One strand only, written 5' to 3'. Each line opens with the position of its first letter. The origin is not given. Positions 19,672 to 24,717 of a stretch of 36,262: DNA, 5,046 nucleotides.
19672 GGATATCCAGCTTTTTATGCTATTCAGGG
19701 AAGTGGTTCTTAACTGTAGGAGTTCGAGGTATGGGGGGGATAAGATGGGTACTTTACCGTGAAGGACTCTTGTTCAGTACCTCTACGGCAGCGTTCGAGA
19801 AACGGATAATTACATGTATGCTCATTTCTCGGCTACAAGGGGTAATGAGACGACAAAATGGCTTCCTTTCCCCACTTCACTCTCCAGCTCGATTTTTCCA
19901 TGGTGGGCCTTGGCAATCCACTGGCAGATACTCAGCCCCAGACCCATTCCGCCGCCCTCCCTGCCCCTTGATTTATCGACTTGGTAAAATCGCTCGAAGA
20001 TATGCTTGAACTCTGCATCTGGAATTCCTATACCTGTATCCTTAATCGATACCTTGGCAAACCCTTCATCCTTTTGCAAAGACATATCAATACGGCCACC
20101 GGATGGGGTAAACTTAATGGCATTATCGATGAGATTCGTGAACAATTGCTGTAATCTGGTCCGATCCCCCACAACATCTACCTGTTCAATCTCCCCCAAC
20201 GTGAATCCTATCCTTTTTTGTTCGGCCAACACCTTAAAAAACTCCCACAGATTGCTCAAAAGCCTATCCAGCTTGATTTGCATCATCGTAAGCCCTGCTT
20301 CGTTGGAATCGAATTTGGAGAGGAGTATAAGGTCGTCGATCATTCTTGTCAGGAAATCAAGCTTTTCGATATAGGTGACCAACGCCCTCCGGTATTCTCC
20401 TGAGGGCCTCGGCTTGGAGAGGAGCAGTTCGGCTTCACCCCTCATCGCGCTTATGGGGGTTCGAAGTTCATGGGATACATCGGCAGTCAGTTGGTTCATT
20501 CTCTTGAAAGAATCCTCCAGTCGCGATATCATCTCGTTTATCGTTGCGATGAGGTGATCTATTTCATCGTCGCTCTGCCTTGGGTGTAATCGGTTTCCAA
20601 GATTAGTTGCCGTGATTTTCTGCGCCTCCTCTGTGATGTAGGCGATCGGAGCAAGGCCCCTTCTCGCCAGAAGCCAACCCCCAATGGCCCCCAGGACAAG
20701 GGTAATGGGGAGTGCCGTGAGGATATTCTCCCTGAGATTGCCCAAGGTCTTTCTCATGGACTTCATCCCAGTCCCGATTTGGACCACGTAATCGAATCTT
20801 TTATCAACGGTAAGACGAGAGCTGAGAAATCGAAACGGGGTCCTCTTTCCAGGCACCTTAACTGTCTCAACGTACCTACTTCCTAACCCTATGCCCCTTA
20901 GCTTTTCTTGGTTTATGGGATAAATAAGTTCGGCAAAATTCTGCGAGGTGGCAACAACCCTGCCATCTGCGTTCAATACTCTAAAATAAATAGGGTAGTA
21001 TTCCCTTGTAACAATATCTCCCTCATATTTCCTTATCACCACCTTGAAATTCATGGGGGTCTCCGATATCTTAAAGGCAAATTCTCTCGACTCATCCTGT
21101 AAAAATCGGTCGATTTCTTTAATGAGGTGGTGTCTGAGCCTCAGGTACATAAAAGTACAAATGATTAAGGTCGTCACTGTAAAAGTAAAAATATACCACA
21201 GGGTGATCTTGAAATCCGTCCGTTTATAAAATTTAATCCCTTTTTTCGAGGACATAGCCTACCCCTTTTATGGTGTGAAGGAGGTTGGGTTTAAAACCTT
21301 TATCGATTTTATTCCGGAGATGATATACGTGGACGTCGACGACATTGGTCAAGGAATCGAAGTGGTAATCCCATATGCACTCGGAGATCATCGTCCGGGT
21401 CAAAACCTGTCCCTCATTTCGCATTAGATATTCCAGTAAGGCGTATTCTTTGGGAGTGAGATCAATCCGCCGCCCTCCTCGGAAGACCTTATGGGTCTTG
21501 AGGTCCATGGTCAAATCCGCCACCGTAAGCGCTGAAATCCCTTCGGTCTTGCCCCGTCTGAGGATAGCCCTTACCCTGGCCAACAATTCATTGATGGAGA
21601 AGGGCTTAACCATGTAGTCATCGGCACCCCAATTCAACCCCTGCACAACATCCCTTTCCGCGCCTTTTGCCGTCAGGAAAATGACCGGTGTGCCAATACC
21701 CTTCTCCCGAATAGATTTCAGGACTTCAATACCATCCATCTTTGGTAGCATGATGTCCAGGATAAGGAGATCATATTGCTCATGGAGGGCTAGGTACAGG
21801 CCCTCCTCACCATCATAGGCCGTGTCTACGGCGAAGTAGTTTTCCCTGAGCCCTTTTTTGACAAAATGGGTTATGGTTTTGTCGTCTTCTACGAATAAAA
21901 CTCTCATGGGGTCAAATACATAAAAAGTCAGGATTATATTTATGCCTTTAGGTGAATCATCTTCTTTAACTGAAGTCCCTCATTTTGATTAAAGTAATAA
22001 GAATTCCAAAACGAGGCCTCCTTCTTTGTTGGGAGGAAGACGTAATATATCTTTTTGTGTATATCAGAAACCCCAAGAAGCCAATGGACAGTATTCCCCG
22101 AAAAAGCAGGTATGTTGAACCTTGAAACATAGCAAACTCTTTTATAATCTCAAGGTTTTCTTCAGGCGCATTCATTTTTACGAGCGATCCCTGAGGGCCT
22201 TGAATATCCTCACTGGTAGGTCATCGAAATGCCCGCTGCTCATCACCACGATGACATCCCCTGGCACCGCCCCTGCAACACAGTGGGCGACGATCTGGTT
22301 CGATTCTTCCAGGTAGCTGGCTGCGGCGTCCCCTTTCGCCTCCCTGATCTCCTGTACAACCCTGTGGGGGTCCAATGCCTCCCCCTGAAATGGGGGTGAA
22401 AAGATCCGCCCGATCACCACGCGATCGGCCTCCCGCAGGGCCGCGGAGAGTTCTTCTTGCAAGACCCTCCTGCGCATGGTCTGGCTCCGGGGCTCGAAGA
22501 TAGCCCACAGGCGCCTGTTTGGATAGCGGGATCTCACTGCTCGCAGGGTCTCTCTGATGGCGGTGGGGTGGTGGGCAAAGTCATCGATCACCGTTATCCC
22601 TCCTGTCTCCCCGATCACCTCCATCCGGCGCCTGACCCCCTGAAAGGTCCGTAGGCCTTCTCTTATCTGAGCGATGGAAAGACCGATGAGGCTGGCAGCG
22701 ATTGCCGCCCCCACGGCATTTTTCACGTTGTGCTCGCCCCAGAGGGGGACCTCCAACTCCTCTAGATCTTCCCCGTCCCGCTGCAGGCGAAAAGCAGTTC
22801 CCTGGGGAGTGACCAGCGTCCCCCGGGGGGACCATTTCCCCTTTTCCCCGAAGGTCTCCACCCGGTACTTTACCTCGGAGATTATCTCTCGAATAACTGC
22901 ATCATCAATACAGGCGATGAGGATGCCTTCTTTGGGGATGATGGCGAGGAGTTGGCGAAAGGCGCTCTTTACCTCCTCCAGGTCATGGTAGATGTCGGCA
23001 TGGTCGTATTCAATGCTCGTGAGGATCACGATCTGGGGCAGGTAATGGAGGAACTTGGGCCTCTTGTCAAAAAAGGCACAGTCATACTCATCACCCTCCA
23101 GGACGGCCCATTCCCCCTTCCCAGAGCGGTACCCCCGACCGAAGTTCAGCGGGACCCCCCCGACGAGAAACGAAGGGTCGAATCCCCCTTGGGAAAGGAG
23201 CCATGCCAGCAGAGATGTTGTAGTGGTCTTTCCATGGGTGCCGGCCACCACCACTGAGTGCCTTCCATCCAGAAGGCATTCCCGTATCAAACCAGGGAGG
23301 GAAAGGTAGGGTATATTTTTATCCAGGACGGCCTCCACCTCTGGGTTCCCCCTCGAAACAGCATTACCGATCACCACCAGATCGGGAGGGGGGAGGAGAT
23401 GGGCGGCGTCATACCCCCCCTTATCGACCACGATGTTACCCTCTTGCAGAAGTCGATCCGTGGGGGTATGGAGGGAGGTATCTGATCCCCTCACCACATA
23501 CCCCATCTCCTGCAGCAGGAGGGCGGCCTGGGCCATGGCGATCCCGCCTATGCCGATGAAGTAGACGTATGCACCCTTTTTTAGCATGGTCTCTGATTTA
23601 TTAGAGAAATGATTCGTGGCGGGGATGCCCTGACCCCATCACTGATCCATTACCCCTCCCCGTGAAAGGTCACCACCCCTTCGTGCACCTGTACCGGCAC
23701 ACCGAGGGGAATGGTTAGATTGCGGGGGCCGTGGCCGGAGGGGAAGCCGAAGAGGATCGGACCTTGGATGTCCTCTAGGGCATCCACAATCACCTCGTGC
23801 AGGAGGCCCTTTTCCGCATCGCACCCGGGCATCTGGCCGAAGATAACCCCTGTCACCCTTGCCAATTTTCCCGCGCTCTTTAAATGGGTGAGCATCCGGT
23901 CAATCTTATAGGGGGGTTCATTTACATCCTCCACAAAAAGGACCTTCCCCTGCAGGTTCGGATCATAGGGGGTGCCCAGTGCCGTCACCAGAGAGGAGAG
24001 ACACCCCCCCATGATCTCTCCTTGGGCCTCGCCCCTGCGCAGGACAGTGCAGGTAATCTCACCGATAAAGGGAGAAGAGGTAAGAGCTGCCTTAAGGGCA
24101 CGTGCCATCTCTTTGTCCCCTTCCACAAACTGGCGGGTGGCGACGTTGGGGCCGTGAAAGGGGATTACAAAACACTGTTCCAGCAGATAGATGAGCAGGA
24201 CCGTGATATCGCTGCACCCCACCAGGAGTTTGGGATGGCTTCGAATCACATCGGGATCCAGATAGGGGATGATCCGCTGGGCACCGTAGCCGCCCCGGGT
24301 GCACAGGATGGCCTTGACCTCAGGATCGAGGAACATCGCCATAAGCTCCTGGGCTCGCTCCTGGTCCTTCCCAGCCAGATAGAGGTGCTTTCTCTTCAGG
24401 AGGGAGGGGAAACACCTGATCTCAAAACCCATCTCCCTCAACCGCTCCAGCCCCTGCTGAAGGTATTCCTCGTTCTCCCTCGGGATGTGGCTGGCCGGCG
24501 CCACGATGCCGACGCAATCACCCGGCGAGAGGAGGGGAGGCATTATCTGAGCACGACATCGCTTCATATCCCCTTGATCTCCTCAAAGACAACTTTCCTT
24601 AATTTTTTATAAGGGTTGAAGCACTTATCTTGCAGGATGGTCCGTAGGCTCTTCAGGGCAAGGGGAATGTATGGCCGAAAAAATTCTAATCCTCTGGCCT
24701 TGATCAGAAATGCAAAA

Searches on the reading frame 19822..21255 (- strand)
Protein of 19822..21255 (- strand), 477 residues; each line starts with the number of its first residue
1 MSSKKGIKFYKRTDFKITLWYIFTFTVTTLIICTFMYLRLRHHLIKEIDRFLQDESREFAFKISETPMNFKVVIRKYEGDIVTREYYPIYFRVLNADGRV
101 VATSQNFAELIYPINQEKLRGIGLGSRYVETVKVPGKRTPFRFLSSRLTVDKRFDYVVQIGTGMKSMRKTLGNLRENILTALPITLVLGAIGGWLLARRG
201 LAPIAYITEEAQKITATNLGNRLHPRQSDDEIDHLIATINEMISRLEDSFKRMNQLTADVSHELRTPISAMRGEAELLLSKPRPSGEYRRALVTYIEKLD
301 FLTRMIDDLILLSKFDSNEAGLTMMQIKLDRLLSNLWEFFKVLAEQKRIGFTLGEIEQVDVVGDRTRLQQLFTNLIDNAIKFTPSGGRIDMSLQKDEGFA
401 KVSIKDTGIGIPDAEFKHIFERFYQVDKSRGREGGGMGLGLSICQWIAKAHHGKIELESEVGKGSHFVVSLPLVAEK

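Call 46: search_protein_families(library=pfam, proteins=[window:19822-21255:-])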
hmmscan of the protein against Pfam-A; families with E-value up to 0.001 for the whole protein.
window:19822-21255:- (477 aa): 5 families
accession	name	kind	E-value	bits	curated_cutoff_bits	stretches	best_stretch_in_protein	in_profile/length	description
PF02518.31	HATPase_c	-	6.7e-32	110.7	26.4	1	363-473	1-109/111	Histidine kinase-, DNA gyrase B-, and HSP90-like ATPase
PF00512.31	HisKA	-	8.2e-15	55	26.9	1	253-317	2-65/66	His Kinase A (phospho-acceptor) domain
PF00672.30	HAMP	-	2.8e-11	44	25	1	195-248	1-53/53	HAMP domain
PF13589.12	HATPase_c_3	-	0.00053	20.5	25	1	373-438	8-78/137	Histidine kinase-, DNA gyrase B-, and HSP90-like ATPase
PF14501.12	HATPase_c_5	-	0.00069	19.9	22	0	368-460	6-91/102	GHKL domain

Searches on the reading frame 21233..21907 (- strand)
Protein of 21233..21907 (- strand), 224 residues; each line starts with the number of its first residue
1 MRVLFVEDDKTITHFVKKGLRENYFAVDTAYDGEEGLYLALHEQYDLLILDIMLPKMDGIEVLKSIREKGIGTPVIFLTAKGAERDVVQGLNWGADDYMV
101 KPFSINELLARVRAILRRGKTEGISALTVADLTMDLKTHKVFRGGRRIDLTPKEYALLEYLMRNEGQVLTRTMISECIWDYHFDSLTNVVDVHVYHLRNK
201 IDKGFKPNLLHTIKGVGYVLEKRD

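Call 46: search_protein_families(library=pfam, proteins=[window:21233-21907:-])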
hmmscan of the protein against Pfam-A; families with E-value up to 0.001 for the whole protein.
window:21233-21907:- (224 aa): 2 families
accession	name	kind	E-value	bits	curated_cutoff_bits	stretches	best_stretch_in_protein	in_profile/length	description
PF00072.30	Response_reg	-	7e-30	103.9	30.2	1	3-113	1-111/111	Response regulator receiver domain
PF00486.34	Trans_reg_C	-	1.7e-27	95.8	26.2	1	145-220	1-77/77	Transcriptional regulatory protein, C terminal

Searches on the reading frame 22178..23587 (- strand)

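Call 46: search_protein_families(library=pfam, proteins=[window:22178-23587:-])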
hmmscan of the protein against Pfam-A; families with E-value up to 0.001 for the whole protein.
window:22178-23587:- (469 aa): 3 families
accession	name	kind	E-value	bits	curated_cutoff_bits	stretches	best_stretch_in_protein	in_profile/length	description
PF08245.18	Mur_ligase_M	-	5e-25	89.1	24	1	114-298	1-200/200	Mur ligase middle domain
PF02875.26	Mur_ligase_C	-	6.6e-23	82.4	28.4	1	320-452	1-127/127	Mur ligase, glutamate ligase domain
PF01225.30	Mur_ligase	-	6.1e-15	55.8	21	1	8-103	2-89/95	Mur ligase family, catalytic domain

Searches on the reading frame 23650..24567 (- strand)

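Call 46: search_protein_families(library=pfam, proteins=[window:23650-24567:-])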
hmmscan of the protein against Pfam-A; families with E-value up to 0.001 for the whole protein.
window:23650-24567:- (305 aa): 2 families
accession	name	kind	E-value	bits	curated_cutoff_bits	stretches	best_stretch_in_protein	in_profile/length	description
PF02016.21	Peptidase_S66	-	1.8e-39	135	25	1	19-139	1-121/121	LD-carboxypeptidase N-terminal domain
PF17676.7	Peptidase_S66C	-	2.1e-35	122.4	23.7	1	182-294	1-120/120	LD-carboxypeptidase C-terminal domain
